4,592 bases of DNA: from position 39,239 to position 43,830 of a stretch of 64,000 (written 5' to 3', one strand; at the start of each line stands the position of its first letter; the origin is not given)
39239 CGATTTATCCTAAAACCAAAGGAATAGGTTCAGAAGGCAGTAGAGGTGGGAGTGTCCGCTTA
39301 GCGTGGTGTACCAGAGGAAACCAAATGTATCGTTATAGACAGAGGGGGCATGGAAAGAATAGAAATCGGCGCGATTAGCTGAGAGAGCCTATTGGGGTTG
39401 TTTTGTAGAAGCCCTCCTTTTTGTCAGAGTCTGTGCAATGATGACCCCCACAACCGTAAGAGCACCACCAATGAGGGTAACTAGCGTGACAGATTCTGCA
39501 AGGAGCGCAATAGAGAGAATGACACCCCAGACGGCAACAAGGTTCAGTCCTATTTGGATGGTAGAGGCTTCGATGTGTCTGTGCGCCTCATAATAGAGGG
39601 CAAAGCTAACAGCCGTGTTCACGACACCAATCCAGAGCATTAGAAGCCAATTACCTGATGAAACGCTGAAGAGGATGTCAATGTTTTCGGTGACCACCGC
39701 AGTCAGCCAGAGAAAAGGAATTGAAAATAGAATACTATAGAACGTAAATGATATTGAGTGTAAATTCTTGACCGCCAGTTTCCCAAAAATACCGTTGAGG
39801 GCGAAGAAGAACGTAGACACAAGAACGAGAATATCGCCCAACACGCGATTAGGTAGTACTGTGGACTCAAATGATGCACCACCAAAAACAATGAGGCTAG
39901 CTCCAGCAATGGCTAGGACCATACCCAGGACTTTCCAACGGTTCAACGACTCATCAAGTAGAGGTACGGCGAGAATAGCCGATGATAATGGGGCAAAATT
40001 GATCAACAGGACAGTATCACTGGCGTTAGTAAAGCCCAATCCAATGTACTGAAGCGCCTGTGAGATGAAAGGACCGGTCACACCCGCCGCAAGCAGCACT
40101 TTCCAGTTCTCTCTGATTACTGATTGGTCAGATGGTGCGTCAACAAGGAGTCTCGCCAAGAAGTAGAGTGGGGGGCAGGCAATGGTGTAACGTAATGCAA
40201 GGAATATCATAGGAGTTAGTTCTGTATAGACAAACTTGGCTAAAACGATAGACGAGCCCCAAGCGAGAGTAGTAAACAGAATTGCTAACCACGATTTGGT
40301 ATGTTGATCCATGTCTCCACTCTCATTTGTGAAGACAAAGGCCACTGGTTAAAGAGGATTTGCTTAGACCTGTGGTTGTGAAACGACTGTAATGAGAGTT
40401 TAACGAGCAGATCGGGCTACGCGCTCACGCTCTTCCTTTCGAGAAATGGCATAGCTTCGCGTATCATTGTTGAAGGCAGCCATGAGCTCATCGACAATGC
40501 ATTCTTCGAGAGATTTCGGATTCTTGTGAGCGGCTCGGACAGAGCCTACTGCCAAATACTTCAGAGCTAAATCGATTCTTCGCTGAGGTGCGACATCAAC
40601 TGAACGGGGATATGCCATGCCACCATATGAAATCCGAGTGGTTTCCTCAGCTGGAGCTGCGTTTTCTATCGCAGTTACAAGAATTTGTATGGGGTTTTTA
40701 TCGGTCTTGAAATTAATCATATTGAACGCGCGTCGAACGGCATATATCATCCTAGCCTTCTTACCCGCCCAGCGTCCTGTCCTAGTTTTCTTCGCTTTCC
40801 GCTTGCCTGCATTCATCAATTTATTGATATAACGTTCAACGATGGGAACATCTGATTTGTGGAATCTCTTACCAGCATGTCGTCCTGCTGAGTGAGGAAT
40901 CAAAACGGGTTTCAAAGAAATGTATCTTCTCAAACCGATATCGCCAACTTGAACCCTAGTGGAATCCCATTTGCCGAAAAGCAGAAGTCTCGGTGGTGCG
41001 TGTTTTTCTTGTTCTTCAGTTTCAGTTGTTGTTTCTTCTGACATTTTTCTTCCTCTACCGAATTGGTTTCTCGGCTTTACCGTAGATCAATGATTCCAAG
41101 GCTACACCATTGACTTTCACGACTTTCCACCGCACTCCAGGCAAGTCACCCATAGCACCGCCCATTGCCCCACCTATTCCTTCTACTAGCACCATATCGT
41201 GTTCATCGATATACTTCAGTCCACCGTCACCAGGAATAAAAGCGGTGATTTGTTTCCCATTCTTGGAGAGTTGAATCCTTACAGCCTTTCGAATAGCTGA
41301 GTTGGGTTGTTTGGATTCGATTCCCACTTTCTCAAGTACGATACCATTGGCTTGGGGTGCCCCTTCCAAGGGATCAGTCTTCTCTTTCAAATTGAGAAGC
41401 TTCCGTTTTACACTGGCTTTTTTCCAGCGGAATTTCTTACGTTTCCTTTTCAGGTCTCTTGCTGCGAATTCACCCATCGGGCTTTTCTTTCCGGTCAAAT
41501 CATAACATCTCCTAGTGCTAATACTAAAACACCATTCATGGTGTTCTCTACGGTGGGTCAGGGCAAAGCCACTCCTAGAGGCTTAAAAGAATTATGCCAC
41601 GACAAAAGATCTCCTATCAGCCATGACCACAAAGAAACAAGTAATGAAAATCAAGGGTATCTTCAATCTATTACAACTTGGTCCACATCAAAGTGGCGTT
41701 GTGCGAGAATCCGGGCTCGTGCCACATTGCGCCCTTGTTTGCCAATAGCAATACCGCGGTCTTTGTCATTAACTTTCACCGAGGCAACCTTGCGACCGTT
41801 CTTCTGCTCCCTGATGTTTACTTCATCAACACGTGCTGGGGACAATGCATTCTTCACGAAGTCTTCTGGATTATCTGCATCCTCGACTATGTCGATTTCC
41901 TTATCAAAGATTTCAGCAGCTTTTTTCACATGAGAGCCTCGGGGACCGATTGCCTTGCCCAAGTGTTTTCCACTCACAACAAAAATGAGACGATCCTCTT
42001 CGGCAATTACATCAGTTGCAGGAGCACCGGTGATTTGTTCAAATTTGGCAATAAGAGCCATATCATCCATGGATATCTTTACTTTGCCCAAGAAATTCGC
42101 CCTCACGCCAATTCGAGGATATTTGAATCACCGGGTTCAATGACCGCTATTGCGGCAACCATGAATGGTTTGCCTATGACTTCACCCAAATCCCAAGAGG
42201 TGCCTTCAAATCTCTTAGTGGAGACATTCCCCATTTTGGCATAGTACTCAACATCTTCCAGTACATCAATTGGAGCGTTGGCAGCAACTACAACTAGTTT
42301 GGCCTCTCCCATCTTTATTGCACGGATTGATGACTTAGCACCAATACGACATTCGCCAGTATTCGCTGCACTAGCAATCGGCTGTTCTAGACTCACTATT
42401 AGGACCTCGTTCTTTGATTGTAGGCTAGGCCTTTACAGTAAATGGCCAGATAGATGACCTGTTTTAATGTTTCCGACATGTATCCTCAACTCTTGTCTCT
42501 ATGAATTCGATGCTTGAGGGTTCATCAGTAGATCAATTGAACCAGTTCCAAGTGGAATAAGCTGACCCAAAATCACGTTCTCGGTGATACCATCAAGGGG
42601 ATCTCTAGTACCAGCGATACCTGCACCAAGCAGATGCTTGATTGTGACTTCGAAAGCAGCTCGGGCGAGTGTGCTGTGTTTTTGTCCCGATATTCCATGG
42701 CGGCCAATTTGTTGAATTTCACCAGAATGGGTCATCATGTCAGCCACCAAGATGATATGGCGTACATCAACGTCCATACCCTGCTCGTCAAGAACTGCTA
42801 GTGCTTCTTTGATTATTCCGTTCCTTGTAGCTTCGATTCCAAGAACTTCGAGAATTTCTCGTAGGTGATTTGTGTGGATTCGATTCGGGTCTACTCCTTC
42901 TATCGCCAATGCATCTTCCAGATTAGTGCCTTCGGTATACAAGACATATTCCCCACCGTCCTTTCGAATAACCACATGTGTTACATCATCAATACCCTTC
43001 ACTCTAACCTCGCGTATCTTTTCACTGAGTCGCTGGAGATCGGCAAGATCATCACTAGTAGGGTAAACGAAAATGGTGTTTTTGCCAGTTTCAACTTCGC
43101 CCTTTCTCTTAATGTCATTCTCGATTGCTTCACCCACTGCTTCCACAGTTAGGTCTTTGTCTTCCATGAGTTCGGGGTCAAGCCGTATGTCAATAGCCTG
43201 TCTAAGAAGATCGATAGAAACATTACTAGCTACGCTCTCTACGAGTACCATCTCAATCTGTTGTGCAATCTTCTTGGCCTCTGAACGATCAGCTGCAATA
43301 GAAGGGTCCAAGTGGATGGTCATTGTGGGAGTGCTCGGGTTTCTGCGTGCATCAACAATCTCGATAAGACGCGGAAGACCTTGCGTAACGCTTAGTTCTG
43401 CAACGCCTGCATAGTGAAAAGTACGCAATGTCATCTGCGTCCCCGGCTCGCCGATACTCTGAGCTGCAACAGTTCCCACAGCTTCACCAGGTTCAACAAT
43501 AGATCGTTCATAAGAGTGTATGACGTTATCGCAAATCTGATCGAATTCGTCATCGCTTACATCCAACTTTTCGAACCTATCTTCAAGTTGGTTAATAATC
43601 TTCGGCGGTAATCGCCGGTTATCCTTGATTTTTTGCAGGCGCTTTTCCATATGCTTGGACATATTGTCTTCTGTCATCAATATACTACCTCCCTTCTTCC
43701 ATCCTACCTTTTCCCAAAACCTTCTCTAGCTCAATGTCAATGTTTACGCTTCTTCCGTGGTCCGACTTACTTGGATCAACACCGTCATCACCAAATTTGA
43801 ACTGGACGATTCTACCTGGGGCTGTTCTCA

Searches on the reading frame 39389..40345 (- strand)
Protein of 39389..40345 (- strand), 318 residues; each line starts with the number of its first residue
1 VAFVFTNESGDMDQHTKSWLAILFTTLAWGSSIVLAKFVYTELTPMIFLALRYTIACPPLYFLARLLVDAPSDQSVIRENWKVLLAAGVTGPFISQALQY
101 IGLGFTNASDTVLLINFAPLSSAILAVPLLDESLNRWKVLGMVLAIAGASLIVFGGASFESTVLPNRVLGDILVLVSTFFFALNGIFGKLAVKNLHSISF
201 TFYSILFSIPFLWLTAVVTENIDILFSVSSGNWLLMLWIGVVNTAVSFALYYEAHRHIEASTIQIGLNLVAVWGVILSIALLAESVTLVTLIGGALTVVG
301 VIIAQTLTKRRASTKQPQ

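Call 23: search_protein_families(library=pfam, proteins=[window:39389-40345:-])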
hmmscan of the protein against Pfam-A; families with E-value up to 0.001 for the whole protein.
window:39389-40345:- (318 aa): 2 families
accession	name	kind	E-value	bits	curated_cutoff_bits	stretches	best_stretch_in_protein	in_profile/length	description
PF00892.27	EamA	-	3.4e-40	137.9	28.2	2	169-303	2-132/135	EamA-like transporter family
PF05653.20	Mg_trans_NIPA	-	8.8e-05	22.3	26.2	1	117-154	84-121/295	Magnesium transporter NIPA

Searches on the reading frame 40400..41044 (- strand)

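Call 23: search_protein_families(library=pfam, proteins=[window:40400-41044:-])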
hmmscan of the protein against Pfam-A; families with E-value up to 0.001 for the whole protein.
window:40400-41044:- (214 aa): 1 family
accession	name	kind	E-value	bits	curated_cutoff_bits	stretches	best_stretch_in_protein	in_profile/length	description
PF00177.27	Ribosomal_S7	-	4.2e-37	127.4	24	1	39-214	2-148/148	Ribosomal protein S7p/S5e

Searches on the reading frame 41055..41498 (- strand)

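Call 23: search_protein_families(library=pfam, proteins=[window:41055-41498:-])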
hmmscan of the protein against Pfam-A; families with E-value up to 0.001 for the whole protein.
window:41055-41498:- (147 aa): 1 family
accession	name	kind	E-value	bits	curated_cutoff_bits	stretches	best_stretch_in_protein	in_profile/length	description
PF00164.32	Ribosom_S12_S23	-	4.8e-45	152.2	22.3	1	38-145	2-108/110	Ribosomal protein S12/S23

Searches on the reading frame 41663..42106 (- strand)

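Call 23: search_protein_families(library=pfam, proteins=[window:41663-42106:-])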
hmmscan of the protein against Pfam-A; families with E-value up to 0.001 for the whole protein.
window:41663-42106:- (147 aa): 3 families
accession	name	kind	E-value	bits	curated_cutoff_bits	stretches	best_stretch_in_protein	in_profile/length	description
PF13184.12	KH_5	-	5e-13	49.4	27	1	37-98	2-69/69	NusA-like KH domain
PF07650.23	KH_2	-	3e-10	40.2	22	2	83-140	5-59/78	KH domain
PF13083.13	KH_KhpA-B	-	6.8e-07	29.5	32.1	1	82-128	2-51/73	KhpA/KhpB, KH domain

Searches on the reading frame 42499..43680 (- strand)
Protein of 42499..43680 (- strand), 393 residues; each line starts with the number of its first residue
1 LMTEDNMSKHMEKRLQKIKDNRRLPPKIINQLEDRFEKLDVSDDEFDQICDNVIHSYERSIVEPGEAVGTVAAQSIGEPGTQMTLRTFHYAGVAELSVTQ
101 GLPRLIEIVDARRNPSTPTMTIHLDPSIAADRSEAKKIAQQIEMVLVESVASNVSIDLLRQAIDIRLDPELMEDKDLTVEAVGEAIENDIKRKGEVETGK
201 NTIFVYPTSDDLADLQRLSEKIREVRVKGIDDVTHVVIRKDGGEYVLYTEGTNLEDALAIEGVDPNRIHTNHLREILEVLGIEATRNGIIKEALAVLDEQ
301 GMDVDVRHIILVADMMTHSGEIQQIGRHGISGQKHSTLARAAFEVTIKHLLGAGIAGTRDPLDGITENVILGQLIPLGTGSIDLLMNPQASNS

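Call 23: search_protein_families(library=pfam, proteins=[window:42499-43680:-])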
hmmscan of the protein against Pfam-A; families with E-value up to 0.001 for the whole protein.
window:42499-43680:- (393 aa): 1 family
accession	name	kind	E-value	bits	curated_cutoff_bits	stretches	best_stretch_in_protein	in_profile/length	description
PF04998.22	RNA_pol_Rpb1_5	-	3.4e-55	187.8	28.5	1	45-337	66-266/267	RNA polymerase Rpb1, domain 5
